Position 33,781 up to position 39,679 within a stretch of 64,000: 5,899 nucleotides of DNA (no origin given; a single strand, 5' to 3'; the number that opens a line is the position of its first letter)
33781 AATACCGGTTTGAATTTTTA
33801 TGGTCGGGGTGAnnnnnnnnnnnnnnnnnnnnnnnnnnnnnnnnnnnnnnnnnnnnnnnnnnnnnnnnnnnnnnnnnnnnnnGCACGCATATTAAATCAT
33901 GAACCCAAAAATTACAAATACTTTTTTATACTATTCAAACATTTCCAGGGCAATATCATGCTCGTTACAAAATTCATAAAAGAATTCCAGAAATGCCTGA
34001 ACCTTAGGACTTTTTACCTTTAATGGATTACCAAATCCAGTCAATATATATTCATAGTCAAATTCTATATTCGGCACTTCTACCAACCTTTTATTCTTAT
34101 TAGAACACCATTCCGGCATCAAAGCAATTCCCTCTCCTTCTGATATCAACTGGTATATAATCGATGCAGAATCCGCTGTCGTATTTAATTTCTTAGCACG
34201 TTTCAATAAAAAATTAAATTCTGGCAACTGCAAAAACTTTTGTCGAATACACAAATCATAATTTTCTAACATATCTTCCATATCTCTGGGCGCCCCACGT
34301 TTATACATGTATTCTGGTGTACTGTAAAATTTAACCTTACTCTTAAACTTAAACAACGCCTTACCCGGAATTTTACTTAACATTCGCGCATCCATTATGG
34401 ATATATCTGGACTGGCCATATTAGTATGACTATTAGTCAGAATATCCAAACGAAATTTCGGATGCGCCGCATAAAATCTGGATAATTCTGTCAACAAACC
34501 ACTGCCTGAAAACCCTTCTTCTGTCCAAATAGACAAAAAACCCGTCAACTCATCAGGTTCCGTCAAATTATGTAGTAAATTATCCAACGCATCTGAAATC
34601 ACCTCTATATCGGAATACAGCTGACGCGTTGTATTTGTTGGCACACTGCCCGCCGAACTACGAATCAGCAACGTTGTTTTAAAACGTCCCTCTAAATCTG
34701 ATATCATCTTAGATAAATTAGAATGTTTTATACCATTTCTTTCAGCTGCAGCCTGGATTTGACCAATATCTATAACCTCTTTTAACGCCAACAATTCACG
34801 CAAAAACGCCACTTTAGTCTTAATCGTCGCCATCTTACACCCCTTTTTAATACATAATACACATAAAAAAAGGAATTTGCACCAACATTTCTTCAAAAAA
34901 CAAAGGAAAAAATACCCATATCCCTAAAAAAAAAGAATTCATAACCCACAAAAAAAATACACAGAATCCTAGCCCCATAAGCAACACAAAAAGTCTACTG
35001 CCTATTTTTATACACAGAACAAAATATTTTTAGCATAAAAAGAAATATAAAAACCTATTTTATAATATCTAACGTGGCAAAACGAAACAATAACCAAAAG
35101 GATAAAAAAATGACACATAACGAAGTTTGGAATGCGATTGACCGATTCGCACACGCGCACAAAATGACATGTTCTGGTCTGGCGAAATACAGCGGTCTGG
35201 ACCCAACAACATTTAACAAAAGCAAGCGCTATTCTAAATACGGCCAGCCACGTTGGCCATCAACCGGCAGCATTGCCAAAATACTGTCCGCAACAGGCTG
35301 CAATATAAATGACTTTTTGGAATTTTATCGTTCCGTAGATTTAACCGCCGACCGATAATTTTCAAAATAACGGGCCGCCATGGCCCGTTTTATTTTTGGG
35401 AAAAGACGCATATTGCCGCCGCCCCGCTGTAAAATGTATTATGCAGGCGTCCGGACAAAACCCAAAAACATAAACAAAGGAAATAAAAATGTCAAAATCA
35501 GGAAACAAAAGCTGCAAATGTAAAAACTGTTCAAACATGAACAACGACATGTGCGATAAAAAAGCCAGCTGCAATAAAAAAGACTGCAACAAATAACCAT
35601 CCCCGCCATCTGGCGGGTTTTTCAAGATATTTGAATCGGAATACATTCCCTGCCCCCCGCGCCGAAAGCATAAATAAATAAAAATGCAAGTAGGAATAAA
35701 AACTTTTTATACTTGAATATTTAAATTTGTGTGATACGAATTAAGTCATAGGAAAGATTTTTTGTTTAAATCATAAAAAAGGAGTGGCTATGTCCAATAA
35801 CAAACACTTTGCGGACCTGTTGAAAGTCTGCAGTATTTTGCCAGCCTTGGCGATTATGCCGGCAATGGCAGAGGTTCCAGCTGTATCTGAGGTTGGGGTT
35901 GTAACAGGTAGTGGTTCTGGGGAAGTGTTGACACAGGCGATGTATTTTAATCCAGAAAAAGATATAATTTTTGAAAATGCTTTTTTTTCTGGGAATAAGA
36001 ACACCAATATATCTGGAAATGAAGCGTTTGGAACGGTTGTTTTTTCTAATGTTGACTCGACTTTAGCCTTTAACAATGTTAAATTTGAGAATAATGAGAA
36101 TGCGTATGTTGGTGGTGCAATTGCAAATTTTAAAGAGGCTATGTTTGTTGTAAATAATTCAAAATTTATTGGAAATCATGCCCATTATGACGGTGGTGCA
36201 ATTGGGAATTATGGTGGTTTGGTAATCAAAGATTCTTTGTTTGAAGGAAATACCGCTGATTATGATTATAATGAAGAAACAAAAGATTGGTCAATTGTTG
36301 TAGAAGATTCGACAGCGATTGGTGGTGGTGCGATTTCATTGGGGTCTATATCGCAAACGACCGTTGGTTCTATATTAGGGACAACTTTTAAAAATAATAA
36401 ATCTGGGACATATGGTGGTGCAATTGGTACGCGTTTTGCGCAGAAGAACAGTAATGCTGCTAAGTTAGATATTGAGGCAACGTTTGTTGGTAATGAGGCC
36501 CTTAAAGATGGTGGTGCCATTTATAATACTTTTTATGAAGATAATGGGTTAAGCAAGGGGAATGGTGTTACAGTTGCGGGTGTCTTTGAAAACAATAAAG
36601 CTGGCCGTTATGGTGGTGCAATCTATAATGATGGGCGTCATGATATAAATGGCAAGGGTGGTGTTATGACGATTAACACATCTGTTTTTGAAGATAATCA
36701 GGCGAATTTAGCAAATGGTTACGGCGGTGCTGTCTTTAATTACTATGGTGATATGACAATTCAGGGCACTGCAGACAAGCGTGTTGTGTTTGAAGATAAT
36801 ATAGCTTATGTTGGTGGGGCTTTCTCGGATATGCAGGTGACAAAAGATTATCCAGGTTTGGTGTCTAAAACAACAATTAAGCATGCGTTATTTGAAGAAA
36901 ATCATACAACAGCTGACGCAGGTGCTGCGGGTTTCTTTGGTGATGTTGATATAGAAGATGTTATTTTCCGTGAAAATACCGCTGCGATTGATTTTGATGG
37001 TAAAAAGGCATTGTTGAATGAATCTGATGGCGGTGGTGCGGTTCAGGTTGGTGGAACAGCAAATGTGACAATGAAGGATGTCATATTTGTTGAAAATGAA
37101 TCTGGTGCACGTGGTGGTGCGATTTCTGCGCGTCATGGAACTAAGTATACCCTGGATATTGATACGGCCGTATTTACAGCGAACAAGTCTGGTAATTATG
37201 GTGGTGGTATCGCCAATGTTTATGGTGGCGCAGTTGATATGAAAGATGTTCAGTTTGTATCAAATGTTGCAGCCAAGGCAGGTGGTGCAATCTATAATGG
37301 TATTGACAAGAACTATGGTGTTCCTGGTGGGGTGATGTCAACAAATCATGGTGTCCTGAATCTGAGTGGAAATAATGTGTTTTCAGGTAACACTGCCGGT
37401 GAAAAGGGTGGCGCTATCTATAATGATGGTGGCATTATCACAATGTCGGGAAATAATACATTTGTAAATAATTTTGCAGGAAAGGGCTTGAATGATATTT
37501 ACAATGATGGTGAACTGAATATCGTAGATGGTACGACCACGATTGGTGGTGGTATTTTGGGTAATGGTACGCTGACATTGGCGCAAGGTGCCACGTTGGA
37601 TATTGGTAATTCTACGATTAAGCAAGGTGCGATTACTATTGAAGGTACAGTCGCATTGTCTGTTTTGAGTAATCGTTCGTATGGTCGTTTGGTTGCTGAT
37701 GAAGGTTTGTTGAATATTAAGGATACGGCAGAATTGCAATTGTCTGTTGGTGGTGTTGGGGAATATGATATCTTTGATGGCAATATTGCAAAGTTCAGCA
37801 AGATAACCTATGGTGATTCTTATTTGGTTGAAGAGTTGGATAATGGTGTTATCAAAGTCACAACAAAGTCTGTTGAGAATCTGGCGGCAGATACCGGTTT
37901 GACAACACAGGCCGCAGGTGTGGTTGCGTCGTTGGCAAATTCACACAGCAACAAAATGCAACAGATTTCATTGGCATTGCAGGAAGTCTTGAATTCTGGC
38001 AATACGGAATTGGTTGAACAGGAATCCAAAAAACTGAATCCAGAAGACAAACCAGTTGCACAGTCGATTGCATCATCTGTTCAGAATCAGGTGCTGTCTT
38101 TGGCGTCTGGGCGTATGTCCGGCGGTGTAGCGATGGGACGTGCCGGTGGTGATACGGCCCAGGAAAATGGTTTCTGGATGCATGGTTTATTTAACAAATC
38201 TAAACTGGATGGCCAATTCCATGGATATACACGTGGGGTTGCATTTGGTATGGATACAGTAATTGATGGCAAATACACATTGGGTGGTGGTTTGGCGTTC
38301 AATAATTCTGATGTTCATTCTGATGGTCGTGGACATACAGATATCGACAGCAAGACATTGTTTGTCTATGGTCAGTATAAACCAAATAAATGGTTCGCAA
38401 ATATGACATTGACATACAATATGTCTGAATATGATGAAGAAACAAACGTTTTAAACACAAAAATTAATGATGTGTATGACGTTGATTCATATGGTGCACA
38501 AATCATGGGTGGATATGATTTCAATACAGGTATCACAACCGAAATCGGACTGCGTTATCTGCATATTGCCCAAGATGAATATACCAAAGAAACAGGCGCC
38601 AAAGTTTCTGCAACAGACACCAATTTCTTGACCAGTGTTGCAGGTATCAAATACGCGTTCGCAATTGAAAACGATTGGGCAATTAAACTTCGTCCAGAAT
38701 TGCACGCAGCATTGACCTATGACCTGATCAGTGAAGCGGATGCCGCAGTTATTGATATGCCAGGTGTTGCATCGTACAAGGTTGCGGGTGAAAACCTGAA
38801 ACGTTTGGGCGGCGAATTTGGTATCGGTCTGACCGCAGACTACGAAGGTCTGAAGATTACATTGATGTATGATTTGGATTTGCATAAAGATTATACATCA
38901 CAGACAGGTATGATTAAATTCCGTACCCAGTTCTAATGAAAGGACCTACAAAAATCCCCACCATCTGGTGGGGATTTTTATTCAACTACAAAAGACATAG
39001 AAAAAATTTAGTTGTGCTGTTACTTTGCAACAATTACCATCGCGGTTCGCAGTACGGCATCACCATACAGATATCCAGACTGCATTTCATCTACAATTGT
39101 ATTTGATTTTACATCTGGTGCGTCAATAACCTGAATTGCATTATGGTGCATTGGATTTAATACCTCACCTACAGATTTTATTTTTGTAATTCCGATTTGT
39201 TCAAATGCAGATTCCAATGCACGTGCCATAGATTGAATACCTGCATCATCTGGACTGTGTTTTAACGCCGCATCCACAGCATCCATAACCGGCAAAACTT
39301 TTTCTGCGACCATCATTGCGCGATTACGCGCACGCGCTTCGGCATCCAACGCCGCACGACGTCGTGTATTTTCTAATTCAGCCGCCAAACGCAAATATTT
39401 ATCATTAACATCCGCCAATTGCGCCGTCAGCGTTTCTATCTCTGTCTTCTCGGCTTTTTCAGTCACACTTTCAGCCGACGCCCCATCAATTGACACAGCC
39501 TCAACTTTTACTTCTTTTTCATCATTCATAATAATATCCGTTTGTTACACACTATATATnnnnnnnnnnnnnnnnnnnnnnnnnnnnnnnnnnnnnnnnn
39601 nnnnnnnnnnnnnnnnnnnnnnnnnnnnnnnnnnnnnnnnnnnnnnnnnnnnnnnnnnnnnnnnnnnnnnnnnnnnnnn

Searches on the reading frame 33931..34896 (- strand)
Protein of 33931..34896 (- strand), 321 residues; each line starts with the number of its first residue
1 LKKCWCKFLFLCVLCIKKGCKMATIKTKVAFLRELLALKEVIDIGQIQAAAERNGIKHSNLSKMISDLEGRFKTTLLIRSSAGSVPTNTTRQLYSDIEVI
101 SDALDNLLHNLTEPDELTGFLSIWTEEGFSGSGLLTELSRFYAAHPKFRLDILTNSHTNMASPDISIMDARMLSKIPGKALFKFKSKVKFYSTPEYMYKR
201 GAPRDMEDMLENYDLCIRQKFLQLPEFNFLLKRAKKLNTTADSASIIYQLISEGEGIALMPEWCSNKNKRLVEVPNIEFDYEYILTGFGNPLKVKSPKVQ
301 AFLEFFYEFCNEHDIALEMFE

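Call 35: search_protein_families(library=pfam, proteins=[window:33931-34896:-], max_evalue=0.00001)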
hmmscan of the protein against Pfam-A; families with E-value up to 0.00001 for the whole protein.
window:33931-34896:- (321 aa): 2 families
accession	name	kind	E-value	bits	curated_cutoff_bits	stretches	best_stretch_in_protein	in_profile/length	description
PF00126.33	HTH_1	-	4.6e-10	39.7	26.6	1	32-88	1-57/60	Bacterial regulatory helix-turn-helix protein, lysR family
PF03466.25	LysR_substrate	-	3.6e-07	30.2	28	0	239-308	134-206/209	LysR substrate binding domain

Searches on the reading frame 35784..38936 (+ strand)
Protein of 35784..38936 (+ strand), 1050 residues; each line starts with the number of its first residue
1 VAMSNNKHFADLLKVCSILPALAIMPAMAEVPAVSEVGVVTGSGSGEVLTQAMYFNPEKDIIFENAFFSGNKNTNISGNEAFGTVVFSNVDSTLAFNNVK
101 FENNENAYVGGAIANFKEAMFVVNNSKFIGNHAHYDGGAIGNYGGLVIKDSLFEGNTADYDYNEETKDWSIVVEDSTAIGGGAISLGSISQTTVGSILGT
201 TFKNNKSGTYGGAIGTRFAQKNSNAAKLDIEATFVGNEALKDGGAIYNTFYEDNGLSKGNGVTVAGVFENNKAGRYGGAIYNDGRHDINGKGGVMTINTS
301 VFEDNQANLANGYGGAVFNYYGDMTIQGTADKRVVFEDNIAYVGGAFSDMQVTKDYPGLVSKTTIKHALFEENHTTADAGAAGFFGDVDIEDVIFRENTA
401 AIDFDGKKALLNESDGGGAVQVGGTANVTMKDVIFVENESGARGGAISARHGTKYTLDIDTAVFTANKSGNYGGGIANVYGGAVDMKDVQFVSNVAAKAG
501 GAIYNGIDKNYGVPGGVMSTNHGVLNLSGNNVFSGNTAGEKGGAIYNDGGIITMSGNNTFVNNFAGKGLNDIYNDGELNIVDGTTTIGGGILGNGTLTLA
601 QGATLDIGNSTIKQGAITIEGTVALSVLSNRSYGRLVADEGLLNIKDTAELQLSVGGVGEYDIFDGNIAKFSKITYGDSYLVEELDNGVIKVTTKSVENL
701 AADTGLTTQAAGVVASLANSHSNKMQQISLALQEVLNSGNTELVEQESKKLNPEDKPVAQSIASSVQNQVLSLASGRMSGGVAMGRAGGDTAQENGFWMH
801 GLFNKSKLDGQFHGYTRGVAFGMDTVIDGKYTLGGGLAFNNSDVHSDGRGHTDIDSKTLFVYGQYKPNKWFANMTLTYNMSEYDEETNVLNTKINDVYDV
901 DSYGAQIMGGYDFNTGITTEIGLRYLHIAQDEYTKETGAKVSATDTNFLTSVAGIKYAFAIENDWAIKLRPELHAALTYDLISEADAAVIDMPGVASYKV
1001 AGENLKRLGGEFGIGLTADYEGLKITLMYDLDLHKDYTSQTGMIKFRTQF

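Call 35: search_protein_families(library=pfam, proteins=[window:35784-38936:+], max_evalue=0.00001)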
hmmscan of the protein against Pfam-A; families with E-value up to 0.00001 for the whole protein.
window:35784-38936:+ (1050 aa): 2 families
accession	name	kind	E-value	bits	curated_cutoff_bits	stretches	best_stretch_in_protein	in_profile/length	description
PF03797.25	Autotransporter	-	2.3e-30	106.6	26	1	798-1029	2-254/255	Autotransporter beta-domain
PF02415.23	Chlam_PMP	-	4.7e-23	79.2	20.6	0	532-547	3-18/19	Chlamydia polymorphic membrane protein (Chlamydia_PMP) repeat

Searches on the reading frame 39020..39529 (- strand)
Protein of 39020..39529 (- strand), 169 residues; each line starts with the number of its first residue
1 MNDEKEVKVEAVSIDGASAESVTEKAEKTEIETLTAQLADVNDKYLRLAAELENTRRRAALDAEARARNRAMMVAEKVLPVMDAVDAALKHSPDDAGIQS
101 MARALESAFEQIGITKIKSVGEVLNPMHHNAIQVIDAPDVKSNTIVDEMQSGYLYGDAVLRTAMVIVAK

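Call 35: search_protein_families(library=pfam, proteins=[window:39020-39529:-], max_evalue=0.00001)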
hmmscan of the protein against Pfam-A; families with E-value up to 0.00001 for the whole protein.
window:39020-39529:- (169 aa): 1 family
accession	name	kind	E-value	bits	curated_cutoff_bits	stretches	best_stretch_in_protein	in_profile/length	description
PF01025.24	GrpE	-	3.9e-36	124.7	25.8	1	22-169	11-165/165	GrpE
